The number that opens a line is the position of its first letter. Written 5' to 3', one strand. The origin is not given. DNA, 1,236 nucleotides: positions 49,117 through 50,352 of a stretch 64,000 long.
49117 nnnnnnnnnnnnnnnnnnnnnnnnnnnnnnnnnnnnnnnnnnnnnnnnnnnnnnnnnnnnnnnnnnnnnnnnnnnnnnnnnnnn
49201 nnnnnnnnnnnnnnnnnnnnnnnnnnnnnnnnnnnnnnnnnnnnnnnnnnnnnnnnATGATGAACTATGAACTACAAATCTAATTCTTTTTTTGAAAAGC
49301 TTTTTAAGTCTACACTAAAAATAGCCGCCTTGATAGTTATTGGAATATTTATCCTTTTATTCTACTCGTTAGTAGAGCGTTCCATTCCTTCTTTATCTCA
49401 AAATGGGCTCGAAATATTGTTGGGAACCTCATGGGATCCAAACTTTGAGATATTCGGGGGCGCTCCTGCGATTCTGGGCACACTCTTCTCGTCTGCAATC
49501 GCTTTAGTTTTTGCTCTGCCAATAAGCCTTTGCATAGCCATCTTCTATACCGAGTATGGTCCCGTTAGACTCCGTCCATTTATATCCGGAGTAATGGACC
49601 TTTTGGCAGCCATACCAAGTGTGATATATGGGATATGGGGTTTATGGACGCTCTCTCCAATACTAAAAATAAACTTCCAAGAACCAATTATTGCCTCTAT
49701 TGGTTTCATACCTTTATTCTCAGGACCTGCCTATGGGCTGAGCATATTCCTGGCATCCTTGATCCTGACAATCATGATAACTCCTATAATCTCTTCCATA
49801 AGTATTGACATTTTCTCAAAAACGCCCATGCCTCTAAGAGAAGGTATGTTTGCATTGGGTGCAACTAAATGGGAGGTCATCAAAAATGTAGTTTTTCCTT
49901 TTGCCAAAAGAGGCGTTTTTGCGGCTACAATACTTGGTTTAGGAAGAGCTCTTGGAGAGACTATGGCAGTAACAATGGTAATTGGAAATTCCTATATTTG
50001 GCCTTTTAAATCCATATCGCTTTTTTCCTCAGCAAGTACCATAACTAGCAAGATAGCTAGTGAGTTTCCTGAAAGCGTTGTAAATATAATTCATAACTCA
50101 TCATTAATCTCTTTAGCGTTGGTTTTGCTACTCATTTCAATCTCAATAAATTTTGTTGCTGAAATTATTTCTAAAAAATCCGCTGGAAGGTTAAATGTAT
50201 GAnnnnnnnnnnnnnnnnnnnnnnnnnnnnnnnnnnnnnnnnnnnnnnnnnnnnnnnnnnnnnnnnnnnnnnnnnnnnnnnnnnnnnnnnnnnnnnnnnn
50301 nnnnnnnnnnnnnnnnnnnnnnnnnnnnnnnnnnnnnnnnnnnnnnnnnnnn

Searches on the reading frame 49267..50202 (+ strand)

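Call 49: search_protein_families(library=pfam, proteins=[window:49267-50202:+], max_evalue=0.00001)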
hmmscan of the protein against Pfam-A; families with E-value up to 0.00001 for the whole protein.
window:49267-50202:+ (311 aa): 1 family
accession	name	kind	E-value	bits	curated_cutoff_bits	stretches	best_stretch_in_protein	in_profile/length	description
PF00528.27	BPD_transp_1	-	8.6e-12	45.6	26.4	1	93-304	7-181/184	Binding-protein-dependent transport system inner membrane component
